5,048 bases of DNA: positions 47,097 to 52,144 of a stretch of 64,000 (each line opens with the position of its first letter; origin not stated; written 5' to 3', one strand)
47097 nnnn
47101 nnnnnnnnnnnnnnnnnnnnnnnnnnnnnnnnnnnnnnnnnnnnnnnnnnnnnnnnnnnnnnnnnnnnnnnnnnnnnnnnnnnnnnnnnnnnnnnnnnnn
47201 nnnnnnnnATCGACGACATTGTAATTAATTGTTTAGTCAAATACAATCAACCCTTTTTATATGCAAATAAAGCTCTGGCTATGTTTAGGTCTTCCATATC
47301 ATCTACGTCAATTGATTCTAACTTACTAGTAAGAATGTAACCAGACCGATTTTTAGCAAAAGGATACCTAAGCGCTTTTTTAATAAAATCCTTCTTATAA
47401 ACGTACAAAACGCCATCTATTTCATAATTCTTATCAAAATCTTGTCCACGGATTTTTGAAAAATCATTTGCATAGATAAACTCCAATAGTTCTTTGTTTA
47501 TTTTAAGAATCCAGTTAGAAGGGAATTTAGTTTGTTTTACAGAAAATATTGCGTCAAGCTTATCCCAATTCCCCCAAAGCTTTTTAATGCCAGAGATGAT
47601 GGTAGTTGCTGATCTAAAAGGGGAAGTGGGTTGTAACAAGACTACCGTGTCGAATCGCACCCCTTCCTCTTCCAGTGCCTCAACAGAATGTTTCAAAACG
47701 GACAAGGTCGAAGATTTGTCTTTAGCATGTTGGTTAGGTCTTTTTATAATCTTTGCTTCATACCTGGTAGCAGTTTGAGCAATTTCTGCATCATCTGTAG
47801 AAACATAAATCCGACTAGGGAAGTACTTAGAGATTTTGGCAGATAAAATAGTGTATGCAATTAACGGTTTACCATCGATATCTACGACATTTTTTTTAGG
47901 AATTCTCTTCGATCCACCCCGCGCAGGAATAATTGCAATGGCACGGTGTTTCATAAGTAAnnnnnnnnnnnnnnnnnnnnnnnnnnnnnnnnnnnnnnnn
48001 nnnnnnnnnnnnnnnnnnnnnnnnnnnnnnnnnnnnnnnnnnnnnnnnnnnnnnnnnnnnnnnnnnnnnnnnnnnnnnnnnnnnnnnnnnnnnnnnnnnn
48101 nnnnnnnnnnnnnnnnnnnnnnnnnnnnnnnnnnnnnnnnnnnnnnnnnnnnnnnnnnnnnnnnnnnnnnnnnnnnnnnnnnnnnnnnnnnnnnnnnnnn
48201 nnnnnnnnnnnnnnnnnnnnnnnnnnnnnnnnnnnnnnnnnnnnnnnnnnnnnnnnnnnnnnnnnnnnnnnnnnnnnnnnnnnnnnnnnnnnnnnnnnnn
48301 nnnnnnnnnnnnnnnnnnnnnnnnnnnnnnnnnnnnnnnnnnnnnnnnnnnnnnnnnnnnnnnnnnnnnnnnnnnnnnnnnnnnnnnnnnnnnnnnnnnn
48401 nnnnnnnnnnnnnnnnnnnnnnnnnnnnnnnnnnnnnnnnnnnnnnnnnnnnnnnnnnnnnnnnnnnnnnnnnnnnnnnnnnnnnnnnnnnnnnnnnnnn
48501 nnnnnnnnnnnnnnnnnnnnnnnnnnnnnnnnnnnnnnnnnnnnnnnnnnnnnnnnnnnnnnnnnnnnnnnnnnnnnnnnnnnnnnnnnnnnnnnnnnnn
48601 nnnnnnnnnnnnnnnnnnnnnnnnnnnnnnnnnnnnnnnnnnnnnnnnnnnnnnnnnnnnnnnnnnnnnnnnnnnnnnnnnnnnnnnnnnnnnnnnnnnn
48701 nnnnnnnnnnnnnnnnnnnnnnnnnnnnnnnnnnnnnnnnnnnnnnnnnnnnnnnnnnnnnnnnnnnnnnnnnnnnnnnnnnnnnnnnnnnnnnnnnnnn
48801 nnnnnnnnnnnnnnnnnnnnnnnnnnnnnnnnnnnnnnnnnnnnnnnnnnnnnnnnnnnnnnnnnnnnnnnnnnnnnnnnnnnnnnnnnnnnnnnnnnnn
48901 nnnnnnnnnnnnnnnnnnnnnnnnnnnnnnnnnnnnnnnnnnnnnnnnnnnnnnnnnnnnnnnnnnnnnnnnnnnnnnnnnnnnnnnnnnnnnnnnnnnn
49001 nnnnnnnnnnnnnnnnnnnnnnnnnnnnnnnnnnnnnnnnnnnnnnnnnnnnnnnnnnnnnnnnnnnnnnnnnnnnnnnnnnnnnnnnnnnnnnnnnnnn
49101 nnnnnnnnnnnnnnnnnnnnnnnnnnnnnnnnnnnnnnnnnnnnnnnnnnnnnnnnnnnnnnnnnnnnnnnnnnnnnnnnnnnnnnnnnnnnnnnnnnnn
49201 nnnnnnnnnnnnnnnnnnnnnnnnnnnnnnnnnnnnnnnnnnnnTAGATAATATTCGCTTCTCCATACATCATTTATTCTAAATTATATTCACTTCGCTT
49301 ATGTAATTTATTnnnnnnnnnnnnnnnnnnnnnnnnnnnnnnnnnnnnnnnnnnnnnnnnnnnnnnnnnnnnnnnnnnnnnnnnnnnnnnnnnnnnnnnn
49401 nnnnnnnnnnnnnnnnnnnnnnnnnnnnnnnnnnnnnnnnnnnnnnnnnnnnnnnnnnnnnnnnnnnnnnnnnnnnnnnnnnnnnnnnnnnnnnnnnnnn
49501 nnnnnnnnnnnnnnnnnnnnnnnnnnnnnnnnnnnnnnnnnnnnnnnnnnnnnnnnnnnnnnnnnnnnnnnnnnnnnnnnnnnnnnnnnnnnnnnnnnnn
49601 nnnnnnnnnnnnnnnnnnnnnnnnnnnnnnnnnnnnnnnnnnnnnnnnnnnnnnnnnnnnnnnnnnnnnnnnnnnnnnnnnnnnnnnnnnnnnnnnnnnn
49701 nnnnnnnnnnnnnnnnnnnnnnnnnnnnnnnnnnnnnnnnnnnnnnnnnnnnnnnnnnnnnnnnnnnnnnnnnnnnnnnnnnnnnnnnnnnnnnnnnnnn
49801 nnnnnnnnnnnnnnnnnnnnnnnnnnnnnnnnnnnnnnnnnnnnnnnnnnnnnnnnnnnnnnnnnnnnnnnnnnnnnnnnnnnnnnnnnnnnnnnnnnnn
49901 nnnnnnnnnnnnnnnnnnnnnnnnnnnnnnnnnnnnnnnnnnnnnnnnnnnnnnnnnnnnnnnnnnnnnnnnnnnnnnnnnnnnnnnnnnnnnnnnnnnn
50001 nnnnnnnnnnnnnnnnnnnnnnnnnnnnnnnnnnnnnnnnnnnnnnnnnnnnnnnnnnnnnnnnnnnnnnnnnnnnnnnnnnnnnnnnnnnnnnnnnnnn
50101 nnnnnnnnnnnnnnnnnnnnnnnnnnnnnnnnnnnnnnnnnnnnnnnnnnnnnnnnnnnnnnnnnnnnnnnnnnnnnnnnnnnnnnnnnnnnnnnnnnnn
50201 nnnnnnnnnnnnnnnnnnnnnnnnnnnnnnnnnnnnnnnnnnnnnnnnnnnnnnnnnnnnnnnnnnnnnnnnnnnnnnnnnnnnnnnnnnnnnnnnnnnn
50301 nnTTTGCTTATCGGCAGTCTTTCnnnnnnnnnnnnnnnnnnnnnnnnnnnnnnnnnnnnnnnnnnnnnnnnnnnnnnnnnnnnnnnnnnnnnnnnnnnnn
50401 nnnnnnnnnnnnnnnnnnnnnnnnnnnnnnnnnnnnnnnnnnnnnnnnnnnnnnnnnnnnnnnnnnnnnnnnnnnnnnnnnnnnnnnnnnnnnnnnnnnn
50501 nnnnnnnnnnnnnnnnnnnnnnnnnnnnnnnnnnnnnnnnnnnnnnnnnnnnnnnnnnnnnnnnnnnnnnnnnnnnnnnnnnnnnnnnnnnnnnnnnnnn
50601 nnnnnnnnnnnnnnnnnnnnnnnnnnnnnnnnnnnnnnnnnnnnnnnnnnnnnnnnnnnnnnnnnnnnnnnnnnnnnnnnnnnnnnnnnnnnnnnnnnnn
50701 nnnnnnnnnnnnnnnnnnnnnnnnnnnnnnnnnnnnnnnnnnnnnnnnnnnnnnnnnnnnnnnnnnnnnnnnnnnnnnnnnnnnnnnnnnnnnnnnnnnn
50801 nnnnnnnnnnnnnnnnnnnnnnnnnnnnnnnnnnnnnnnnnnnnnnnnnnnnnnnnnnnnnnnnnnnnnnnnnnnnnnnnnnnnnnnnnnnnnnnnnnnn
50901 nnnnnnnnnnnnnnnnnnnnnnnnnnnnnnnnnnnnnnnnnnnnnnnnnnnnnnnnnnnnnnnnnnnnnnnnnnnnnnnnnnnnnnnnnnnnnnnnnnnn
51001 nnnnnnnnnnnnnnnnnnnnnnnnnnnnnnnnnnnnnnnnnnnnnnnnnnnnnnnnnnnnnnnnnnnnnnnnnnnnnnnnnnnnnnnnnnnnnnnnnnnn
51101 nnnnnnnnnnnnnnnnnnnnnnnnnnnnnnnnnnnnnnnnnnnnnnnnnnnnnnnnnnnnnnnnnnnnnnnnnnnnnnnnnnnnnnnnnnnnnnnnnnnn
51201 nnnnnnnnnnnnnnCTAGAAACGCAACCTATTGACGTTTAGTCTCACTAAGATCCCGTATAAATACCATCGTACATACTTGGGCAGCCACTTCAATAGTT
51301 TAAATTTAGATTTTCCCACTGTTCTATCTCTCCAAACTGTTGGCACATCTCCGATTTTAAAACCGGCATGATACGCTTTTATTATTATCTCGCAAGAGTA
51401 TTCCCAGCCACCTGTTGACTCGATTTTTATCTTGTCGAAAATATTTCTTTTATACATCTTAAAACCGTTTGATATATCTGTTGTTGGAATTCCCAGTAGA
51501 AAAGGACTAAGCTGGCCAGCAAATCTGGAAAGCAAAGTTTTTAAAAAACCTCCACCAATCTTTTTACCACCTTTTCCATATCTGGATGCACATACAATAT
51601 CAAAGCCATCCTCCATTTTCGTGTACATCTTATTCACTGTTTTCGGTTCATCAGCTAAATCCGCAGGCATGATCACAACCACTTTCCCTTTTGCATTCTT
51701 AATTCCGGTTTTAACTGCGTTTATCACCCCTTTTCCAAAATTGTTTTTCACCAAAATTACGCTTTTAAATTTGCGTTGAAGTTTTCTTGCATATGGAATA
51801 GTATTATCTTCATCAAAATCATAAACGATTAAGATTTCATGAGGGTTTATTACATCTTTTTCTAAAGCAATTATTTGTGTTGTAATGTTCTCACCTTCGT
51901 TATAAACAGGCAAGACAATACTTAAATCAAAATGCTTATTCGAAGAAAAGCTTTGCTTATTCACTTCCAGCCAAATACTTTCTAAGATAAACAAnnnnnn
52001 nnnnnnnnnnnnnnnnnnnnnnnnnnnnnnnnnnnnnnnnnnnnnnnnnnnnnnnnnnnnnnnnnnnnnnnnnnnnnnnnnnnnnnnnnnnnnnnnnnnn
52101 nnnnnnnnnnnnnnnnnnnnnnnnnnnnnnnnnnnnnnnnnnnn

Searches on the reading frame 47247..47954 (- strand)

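Call 4: search_protein_families(library=pfam, proteins=[window:47247-47954:-], max_evalue=0.1)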
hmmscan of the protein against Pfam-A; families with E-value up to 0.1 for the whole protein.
window:47247-47954:- (235 aa): 2 families
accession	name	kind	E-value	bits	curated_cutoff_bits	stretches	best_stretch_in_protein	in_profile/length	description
PF02348.25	CTP_transf_3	-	1.3e-21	77.8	22.6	1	6-124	1-112/217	Cytidylyltransferase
PF12804.13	NTP_transf_3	-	0.0025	18.4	27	1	8-90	2-83/160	MobA-like NTP transferase domain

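Call 5: search_protein_families(library=ncbifam, proteins=[window:47247-47954:-], max_evalue=0.1)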
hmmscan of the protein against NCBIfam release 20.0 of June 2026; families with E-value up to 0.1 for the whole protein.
window:47247-47954:- (235 aa): 7 families
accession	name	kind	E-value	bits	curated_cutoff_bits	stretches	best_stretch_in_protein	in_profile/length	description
TIGR03584.1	PseF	equivalog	6.6e-45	153.4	205.7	1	6-231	1-221/222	pseudaminic acid cytidylyltransferase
NF003952.0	PRK05450.1-5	subfamily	2.2e-16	59.8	193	1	4-124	2-114/250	3-deoxy-manno-octulosonate cytidylyltransferase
NF009905.0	PRK13368.1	subfamily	4.4e-15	55.7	255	1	5-119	3-107/243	3-deoxy-manno-octulosonate cytidylyltransferase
TIGR00466.1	kdsB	equivalog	1.9e-11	43.9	155.2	1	6-119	4-109/241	3-deoxy-manno-octulosonate cytidylyltransferase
NF003950.0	PRK05450.1-3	subfamily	1.9e-11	43.8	234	1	6-125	4-116/248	3-deoxy-manno-octulosonate cytidylyltransferase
NF003948.0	PRK05450.1-1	equivalog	4.2e-10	39.3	281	1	3-126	4-120/248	3-deoxy-manno-octulosonate cytidylyltransferase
TIGR00453.1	ispD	equivalog_domain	0.037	13.5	181.3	0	7-65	2-64/219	2-C-methyl-D-erythritol 4-phosphate cytidylyltransferase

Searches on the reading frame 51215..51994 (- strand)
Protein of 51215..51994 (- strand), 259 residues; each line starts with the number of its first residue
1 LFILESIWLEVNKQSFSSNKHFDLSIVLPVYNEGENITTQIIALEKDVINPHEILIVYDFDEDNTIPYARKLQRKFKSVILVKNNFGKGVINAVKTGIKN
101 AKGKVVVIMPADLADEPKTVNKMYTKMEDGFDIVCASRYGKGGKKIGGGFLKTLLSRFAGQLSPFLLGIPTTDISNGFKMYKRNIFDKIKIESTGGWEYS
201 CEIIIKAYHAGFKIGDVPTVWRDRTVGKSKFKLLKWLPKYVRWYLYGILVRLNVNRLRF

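Call 15: search_protein_families(library=pfam, proteins=[window:51215-51994:-], max_evalue=0.001)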
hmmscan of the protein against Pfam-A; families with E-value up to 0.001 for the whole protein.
window:51215-51994:- (259 aa): 3 families
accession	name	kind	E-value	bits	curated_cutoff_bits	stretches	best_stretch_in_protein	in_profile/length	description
PF00535.33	Glycos_transf_2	-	6.3e-25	88.5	23.3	1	25-189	1-167/168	Glycosyl transferase family 2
PF13641.12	Glyco_tranf_2_3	-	4e-05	24.2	27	1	24-123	3-107/230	Glycosyltransferase like family 2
PF13506.12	Glyco_transf_21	-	0.00016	21.6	21.7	1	91-168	19-98/174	Glycosyl transferase family 21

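Call 87: search_protein_families(library=ncbifam, proteins=[window:51215-51994:-], max_evalue=0.001)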
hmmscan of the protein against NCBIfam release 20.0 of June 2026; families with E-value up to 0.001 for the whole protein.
window:51215-51994:- (259 aa): 14 families
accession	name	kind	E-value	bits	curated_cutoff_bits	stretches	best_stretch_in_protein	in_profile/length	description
NF047588.1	GlcsyltransPgfSStrep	equivalog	5.3e-18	65.3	500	1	24-236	3-210/308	glycosyltransferase PgfS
NF007986.1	PRK10714.1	equivalog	1.7e-14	53.6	529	1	23-237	7-216/316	undecaprenyl-phosphate 4-deoxy-4-formamido-L-arabinose transferase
NF058614.1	PPMAGASynPpgS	equivalog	3.7e-13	49.4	370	1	23-218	1-193/226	polyprenyl-phospho-N-acetylgalactosaminyl synthase PpgS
NF041391.1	DPhHxTase_Halo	equivalog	2.9e-12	46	375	1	30-230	3-191/213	dolichyl-phosphate hexose transferase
TIGR03937.1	PgaC_IcaA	equivalog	1.9e-11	43.6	422.3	1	2-129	25-152/407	poly-beta-1,6-N-acetyl-D-glucosamine synthase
NF007482.0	PRK10073.1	equivalog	4.5e-11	42.3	423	1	19-125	3-108/334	glycosyltransferase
TIGR04182.1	glyco_TIGR04182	equivalog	6.5e-11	42.1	325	1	23-229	1-199/293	S-layer glycoprotein N-glycosyltransferase AglJ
NF041875.1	EPS_EpsD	equivalog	8.8e-08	31.9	370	1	24-125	1-102/325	exopolysaccharide biosynthesis glycosyltransferase EpsD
TIGR04283.1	glyco_like_mftF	equivalog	1.7e-07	31.1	182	1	24-124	1-94/221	TIGR04283 family arsenosugar biosynthesis glycosyltransferase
TIGR03111.1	glyc2_xrt_Gpos1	hypoth_equivalog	6.5e-06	25.2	363.95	1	11-135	39-164/439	TIGR03111 family XrtG-associated glycosyltransferase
NF050050.1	ProtGlycPglI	equivalog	2.3e-05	23.9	500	1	24-136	4-117/306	GalNAc(5)-diNAcBac-PP-undecaprenol beta-1,3-glucosyltransferase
NF047683.1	TeichurnBiosyTuaG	equivalog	6.4e-05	22.7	400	1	20-127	4-111/252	teichuronic acid biosynthesis protein TuaG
NF010496.0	PRK13915.1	equivalog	6.5e-05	22.1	262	1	20-124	29-139/307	glucosyl-3-phosphoglycerate synthase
TIGR03965.1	mycofact_glyco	equivalog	0.00063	18.7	280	1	12-129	64-181/467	mycofactocin biosynthesis glycosyltransferase MftF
